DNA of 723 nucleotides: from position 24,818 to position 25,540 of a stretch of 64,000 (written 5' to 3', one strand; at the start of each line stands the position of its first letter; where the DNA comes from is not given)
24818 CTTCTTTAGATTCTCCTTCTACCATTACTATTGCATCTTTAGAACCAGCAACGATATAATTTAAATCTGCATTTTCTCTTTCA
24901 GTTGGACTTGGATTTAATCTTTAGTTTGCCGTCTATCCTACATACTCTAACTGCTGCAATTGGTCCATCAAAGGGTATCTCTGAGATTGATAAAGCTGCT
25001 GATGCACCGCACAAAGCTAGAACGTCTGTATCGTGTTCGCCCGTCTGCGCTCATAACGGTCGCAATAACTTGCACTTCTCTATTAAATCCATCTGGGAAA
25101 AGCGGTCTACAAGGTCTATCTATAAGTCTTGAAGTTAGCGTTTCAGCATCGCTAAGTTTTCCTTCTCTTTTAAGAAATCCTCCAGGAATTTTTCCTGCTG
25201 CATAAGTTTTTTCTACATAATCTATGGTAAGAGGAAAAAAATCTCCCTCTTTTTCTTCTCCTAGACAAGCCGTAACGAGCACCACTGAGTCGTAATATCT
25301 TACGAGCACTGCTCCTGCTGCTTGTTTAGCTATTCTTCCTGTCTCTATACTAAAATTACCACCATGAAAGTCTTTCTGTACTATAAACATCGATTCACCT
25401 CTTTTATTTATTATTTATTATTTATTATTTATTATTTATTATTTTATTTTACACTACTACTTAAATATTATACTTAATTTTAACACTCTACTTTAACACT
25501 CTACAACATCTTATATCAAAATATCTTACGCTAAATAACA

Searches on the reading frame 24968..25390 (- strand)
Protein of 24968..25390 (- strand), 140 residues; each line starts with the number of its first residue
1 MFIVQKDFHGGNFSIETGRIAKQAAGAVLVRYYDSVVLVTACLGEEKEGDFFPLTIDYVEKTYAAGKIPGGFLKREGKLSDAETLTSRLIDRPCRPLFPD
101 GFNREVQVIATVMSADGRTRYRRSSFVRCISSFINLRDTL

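Call 61: search_protein_families(library=pfam, proteins=[window:24968-25390:-], max_evalue=0.001)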
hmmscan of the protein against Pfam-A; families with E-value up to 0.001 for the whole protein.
window:24968-25390:- (140 aa): 1 family
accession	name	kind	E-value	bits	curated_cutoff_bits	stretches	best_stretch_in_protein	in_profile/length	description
PF01138.27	RNase_PH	-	2.2e-21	77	25.5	1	12-125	4-112/130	3' exoribonuclease family, domain 1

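Call 65: find_encoding_contigs(protein=window:24968-25390:-, flank=3000, max_places=6)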
Protein window:24968-25390:- (140 aa): no gene with exactly this product is on record in the collection.
